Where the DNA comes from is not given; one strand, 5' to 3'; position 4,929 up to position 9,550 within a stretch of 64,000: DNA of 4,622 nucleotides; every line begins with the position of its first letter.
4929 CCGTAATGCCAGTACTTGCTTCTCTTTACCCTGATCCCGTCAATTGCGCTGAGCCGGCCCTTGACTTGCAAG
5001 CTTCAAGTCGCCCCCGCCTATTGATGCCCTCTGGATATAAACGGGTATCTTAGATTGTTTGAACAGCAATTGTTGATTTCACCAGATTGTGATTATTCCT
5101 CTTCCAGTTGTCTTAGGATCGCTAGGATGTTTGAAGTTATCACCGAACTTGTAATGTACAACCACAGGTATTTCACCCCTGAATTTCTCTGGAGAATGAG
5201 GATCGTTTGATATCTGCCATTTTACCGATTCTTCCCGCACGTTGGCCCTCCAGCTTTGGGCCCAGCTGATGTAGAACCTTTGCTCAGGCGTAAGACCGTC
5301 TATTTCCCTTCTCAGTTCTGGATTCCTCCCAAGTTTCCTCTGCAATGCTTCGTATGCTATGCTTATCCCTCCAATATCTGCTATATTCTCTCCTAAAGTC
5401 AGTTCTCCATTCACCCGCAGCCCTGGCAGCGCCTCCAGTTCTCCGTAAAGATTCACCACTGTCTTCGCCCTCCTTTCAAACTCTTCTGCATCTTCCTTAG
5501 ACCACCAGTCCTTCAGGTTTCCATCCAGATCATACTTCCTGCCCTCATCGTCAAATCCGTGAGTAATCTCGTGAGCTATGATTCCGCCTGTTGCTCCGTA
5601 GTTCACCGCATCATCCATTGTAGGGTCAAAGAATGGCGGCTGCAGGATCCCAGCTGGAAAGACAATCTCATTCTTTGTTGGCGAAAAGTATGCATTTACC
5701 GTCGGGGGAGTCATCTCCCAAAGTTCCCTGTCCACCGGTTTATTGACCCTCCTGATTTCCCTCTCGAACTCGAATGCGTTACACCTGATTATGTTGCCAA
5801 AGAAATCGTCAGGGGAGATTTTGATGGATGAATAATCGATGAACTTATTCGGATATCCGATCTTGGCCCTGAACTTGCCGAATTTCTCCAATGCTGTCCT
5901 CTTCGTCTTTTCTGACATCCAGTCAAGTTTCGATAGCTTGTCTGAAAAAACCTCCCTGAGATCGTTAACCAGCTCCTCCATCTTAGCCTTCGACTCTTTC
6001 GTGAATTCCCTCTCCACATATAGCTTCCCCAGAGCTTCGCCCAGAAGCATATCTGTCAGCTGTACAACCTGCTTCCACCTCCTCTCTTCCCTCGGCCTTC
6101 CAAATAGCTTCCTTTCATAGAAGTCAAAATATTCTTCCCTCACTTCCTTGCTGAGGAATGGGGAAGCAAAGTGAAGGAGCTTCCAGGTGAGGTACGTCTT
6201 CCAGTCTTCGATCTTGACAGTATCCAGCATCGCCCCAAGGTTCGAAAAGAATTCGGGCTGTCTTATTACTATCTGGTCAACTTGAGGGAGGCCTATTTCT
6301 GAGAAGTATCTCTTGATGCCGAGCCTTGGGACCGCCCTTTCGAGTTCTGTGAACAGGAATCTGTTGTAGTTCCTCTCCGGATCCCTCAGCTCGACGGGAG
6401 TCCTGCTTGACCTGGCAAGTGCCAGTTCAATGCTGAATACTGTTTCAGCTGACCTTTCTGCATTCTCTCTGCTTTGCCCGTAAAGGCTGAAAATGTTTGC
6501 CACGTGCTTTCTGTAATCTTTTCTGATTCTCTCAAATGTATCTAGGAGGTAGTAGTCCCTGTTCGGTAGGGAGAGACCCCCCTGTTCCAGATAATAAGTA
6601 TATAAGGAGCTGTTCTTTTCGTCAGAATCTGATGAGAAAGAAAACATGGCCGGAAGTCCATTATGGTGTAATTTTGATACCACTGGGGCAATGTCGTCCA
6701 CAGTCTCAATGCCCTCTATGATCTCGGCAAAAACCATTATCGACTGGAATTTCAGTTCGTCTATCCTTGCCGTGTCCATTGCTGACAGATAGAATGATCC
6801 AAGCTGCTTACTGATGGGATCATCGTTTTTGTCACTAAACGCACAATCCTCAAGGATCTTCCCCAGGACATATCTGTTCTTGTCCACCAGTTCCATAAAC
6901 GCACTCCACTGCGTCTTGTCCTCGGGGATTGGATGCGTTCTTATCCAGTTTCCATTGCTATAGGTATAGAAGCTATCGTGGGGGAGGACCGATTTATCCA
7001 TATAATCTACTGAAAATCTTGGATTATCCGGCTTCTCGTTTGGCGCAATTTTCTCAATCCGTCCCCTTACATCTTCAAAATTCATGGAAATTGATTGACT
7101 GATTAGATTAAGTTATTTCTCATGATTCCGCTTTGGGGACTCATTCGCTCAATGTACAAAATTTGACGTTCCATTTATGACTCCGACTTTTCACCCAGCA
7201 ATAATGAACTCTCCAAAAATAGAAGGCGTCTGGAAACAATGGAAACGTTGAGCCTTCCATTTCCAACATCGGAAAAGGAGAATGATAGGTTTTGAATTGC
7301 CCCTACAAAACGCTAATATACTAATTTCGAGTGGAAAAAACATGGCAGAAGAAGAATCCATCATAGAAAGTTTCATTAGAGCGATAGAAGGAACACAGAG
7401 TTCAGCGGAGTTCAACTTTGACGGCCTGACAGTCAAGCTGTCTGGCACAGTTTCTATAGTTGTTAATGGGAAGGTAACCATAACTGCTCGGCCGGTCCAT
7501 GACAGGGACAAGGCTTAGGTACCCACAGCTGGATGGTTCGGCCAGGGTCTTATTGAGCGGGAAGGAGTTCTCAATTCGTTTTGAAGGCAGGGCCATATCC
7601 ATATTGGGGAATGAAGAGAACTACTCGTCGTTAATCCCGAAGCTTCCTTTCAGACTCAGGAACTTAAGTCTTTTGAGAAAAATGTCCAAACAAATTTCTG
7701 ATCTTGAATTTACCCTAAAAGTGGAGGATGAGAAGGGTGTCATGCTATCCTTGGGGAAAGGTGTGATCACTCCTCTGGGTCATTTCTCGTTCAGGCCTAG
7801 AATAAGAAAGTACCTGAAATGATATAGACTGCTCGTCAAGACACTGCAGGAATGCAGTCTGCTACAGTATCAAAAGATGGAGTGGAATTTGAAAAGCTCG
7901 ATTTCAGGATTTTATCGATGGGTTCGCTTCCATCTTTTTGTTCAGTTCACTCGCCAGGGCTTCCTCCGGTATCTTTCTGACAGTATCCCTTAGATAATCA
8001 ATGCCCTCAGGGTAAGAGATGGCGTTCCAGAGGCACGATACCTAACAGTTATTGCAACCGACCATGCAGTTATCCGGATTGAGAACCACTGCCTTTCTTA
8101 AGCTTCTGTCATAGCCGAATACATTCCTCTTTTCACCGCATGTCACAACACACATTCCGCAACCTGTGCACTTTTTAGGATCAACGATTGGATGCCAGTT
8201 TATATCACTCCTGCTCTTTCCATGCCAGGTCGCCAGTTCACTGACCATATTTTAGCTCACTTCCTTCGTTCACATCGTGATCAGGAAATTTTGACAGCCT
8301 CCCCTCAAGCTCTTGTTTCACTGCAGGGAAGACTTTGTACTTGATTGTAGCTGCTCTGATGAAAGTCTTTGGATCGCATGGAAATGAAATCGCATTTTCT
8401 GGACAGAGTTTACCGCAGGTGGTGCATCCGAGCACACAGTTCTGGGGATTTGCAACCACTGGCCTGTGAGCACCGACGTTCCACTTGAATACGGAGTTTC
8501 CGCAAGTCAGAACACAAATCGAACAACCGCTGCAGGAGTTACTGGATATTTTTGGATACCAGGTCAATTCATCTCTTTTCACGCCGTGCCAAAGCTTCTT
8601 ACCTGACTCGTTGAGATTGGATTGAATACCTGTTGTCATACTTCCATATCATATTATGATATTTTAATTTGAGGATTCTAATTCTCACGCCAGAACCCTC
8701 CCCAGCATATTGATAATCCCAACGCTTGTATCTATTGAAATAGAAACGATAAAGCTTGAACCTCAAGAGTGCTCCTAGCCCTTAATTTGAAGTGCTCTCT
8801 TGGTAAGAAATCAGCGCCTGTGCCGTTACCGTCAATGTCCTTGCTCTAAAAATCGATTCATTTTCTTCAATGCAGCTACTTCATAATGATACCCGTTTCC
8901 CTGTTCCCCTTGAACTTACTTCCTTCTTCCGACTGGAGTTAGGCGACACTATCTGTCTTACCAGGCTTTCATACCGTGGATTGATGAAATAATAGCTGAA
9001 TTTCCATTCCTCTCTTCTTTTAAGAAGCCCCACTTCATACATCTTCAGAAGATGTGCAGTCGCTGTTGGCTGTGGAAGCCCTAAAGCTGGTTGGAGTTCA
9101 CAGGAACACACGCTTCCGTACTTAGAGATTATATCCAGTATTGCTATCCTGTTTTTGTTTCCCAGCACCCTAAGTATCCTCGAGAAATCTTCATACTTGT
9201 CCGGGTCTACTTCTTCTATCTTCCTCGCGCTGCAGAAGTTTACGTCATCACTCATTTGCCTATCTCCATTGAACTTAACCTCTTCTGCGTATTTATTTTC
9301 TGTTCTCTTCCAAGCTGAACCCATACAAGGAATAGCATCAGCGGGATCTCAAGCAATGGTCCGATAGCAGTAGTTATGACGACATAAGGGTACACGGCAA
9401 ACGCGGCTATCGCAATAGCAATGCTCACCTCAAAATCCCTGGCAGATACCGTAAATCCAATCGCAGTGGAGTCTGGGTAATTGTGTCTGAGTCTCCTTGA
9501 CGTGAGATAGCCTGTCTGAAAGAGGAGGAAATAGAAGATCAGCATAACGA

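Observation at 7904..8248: Tandem ferredoxin paralog cut by an in-frame TAG inside its second Fe-S motif, with homology continuing past the stop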

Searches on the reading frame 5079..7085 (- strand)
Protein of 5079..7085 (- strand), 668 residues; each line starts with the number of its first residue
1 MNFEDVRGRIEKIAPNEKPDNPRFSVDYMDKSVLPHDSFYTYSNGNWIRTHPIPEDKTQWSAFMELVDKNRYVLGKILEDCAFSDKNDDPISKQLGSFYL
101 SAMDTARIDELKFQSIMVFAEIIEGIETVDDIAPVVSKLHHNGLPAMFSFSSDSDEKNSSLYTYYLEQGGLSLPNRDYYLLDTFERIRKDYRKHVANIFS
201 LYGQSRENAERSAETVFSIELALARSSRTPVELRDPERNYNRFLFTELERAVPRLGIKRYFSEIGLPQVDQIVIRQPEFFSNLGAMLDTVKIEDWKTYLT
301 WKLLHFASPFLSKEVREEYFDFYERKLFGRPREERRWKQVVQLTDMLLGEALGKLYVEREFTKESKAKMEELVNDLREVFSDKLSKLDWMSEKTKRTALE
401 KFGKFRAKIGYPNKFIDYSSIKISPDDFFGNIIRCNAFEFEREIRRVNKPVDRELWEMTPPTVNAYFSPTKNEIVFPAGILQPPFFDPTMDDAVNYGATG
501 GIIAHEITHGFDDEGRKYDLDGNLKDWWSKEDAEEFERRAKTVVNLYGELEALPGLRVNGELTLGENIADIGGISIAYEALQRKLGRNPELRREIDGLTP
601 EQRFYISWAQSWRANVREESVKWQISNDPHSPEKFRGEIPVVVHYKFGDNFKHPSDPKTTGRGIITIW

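Call 6: search_protein_families(library=pfam, proteins=[window:5079-7085:-], max_evalue=0.01)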
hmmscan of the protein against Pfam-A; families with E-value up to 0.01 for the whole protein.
window:5079-7085:- (668 aa): 2 families
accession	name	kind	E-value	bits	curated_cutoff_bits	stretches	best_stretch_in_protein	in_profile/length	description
PF05649.18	Peptidase_M13_N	-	5e-114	382.1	32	1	35-412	1-381/381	Peptidase family M13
PF01431.27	Peptidase_M13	-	4.3e-62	209.8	24.5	1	464-656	1-194/205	Peptidase family M13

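Call 26: search_protein_families(library=ncbifam, proteins=[P0097], max_evalue=0.01)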
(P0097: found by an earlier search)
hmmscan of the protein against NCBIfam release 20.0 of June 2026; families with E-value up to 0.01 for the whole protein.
P0097 (114 aa): 20 families
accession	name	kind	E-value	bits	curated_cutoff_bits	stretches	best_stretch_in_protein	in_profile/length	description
NF040864.1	HgcB_ferredoxin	equivalog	1.2e-08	34.7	99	1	23-92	12-76/93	mercury methylation ferredoxin HgcB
NF043039.1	HgcAB_like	equivalog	3.4e-07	30.2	285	1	13-78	288-350/350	HgcAB-like fusion protein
NF042909.1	FMH_DH_FwdF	exception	8.3e-05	21.8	375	1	12-82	212-279/336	tungsten-dependent formylmethanofuran dehydrogenase subunit FwdF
NF040770.1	hetero_SS_HdrA2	exception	0.00012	20.3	1100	1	19-81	571-627/777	CoB-CoM heterodisulfide reductase HdrA2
NF045874.1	Vhu_polyferre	exception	0.00016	20.6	600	1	13-78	116-175/381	F420-non-reducing hydrogenase associated-polyferredoxin VhuB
TIGR04003.1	rSAM_BssD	equivalog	0.00019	20.7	496.45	1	22-78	47-102/314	[benzylsuccinate synthase]-activating enzyme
TIGR04395.1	cutC_activ_rSAM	equivalog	0.00065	19.1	360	1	21-96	50-122/309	choline TMA-lyase-activating enzyme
NF006221.0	PRK08348.1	subfamily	0.00066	19.4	124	1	23-79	42-94/136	NADH-plastoquinone oxidoreductase subunit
NF010369.0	PRK13795.1-4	equivalog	0.00085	17.6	1086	1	26-80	577-627/633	hypothetical protein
NF058577.1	FdxA_fam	equivalog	0.00091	19.4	65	0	21-37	32-48/52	4Fe-4S ferredoxin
TIGR02951.1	DMSO_dmsB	equivalog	0.0011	19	214.1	0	51-82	87-117/161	DMSO/selenate family reductase complex B subunit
NF042987.1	OGOR_delta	exception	0.0012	18.9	125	1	22-77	28-85/89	2-oxoglutarate ferredoxin oxidoreductase subunit delta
TIGR02494.1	PFLE_PFLC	subfamily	0.0012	18.2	174.35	1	24-94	47-114/293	glycyl-radical enzyme activating protein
NF006183.0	PRK08318.1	equivalog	0.0012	17.7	335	1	17-77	334-395/422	NAD-dependent dihydropyrimidine dehydrogenase subunit PreA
TIGR02512.1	FeFe_hydrog_A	subfamily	0.0017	17.3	405.95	1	22-84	4-74/375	[FeFe] hydrogenase, group A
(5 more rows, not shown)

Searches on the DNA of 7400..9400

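Call 32: search_rna_families(source=window, start=7400, end=9400, threshold=evalue, max_evalue=1)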
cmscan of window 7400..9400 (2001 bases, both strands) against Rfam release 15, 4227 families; matches with E-value up to 1: 2.
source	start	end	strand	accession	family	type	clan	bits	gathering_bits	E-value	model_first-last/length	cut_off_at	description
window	8621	8698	+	RF02119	FTX_1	Gene; lncRNA;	-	21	50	0.36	1-71/71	no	FTX transcript, XIST regulator conserved region 1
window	8000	8040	+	RF01556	TB9Cs3H2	Gene; snRNA; snoRNA; HACA-box;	-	18.9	50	0.86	1-63/63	no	Trypanosomatid snoRNA TB9Cs3H2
